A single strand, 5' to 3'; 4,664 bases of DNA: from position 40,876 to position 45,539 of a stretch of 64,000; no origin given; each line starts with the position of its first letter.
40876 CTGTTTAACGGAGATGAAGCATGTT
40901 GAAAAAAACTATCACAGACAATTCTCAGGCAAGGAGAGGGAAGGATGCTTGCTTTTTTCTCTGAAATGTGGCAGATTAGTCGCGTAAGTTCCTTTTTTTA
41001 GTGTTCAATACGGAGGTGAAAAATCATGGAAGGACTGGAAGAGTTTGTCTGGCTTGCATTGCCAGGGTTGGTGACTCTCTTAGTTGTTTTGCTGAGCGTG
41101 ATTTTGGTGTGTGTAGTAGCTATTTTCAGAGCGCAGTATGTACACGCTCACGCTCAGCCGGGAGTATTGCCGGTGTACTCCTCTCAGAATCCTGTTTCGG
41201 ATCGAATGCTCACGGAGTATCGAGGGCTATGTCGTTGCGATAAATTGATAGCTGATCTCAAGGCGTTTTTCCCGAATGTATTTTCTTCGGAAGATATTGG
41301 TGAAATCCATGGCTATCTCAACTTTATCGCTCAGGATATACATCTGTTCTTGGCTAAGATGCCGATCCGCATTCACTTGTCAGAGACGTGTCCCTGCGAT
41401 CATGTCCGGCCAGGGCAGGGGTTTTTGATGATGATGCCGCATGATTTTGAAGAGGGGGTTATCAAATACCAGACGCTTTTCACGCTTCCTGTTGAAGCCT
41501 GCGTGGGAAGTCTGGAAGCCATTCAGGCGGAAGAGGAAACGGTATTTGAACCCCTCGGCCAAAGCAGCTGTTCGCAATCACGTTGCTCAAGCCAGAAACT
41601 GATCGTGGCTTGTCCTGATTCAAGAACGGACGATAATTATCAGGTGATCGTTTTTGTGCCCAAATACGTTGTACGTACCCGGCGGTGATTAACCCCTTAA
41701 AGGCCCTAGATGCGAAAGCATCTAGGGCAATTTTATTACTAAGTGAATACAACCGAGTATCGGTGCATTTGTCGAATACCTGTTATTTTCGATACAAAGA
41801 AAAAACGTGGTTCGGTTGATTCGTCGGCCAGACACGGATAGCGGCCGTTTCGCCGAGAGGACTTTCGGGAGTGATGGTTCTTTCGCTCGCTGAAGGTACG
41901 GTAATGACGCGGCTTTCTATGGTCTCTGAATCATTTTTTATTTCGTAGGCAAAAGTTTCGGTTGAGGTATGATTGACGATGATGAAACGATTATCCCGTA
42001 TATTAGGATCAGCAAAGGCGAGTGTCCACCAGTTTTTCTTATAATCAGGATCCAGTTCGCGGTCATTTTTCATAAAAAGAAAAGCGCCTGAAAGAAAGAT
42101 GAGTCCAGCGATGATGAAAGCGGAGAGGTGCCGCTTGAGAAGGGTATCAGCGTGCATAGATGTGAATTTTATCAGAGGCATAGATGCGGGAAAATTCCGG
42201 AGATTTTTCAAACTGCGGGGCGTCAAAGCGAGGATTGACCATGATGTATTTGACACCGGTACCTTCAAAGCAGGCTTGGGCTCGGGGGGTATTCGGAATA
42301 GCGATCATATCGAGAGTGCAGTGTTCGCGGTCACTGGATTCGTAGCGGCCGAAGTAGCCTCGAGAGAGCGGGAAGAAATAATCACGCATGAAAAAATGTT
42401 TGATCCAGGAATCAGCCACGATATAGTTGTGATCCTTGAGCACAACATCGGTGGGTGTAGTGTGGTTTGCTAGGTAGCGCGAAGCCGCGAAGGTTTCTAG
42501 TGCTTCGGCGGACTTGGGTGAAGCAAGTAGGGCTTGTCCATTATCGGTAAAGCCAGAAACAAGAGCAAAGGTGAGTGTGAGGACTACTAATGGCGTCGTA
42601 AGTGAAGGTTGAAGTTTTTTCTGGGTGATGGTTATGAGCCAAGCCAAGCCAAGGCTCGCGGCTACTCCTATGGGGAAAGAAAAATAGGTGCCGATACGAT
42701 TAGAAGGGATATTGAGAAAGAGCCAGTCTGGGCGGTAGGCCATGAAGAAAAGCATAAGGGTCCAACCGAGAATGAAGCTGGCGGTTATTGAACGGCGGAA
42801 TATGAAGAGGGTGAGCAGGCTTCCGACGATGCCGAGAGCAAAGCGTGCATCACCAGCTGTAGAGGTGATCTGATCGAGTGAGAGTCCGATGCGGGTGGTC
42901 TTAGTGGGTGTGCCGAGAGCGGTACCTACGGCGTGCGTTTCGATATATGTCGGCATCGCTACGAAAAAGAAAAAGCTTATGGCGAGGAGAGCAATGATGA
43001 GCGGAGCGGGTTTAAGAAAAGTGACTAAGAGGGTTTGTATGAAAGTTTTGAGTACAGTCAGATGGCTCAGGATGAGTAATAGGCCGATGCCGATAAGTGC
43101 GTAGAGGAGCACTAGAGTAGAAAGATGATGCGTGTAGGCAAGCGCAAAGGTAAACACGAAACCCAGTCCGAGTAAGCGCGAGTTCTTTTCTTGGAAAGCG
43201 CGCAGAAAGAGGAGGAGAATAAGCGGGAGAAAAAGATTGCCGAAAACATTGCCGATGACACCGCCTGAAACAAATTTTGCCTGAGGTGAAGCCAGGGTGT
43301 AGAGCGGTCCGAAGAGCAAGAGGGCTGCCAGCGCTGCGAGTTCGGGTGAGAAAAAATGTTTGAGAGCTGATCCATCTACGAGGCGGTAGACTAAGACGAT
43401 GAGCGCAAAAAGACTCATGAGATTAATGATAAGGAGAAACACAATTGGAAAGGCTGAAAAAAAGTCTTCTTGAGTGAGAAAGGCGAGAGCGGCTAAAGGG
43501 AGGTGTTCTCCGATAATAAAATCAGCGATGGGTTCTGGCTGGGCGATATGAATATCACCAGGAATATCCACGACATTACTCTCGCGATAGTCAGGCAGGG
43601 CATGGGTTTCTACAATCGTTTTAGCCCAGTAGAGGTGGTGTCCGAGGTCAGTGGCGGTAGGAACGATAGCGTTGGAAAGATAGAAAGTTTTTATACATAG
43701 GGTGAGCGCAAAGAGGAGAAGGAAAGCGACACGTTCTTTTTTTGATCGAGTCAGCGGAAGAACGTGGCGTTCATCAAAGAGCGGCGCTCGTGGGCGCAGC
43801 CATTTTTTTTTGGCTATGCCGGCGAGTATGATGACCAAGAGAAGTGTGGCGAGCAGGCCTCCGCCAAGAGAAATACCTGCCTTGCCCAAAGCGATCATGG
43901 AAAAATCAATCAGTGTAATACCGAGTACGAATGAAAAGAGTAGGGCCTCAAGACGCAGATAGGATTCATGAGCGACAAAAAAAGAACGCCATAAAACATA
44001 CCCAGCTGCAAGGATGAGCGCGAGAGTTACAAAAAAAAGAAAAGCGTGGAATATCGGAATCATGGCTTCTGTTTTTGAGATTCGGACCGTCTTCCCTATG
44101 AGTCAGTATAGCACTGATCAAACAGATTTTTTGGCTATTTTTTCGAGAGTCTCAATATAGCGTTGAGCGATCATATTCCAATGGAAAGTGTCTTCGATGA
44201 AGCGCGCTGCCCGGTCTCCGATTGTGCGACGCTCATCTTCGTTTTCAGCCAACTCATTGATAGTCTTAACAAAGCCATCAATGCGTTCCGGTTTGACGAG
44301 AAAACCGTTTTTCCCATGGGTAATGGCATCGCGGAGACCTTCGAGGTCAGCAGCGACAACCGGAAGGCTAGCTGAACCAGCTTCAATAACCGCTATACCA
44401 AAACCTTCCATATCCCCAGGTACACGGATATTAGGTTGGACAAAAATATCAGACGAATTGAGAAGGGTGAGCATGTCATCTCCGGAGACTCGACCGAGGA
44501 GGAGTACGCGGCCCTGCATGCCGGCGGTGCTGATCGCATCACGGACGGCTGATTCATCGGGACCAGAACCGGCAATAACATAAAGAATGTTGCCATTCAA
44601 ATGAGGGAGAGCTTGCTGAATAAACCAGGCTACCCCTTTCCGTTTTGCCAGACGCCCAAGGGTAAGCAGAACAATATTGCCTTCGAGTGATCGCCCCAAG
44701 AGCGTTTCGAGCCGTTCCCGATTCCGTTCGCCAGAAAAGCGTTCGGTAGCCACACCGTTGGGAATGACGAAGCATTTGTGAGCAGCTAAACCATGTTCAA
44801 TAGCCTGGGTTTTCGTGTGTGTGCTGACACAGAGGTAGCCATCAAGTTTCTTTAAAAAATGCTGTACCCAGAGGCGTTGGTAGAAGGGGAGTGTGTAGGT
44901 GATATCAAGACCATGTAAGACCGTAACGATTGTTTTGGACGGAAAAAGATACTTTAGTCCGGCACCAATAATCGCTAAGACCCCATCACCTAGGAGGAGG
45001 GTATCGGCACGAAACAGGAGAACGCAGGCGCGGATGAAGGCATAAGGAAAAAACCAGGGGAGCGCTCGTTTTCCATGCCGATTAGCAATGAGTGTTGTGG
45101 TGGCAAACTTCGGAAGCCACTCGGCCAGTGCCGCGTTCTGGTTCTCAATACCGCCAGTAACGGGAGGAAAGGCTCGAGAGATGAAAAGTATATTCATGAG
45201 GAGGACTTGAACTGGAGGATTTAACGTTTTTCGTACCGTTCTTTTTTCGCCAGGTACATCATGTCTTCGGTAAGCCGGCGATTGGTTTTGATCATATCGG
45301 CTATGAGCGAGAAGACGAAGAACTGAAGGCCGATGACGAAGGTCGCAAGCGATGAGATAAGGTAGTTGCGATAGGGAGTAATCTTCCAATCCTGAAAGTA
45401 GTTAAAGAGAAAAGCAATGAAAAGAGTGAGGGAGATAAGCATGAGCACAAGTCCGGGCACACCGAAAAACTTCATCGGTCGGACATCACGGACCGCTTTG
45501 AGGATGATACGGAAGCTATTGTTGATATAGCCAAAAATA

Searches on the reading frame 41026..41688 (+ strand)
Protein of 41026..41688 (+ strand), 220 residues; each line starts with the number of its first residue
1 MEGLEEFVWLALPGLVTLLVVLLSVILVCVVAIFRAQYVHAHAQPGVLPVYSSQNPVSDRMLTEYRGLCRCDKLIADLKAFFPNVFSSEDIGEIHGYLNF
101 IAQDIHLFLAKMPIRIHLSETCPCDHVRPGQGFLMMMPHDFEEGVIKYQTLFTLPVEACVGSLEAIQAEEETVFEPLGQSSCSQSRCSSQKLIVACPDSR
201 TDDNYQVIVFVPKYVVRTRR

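Call 7: search_protein_families(library=pfam, proteins=[window:41026-41688:+])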
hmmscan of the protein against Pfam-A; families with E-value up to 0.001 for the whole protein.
window:41026-41688:+ (220 aa): 0 families

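Call 26: search_protein_families(library=pfam, max_evalue=5, proteins=[window:41026-41688:+])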
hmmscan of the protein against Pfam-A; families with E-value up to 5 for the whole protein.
window:41026-41688:+ (220 aa): 2 families
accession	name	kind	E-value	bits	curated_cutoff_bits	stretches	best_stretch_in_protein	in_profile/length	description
PF16982.10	Flp1_like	-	0.088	12.7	33.5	1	19-37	13-31/49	Putative Flagellin, Flp1-like, domain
PF11677.13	DUF3273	-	0.11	12.3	25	1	19-101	114-191/265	Protein of unknown function (DUF3273)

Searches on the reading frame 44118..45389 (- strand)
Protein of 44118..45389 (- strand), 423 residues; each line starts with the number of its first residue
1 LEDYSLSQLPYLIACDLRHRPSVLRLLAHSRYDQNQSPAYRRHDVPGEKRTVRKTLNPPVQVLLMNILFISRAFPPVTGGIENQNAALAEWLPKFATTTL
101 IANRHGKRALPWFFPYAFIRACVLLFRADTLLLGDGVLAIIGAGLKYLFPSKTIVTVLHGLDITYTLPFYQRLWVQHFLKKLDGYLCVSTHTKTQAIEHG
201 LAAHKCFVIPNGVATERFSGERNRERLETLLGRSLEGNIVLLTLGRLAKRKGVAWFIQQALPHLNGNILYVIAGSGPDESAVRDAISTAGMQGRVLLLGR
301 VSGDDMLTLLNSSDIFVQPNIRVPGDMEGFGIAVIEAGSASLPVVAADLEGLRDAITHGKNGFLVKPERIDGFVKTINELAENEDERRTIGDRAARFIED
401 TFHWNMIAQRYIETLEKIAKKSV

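Call 7: search_protein_families(library=pfam, proteins=[window:44118-45389:-])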
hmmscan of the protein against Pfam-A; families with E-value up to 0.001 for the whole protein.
window:44118-45389:- (423 aa): 4 families
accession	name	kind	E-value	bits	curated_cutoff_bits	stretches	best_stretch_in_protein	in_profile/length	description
PF00534.26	Glycos_transf_1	-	4.3e-34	118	26.4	1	236-395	13-170/172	Glycosyl transferases group 1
PF13692.12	Glyco_trans_1_4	-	1.8e-29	103.2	27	1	240-383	3-142/142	Glycosyl transferases group 1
PF13439.12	Glyco_transf_4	-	6.1e-10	39.8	28.5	1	127-217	72-170/170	Glycosyltransferase Family 4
PF13524.12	Glyco_trans_1_2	-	1.1e-09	38.8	25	1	255-412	4-143/144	Glycosyl transferase-like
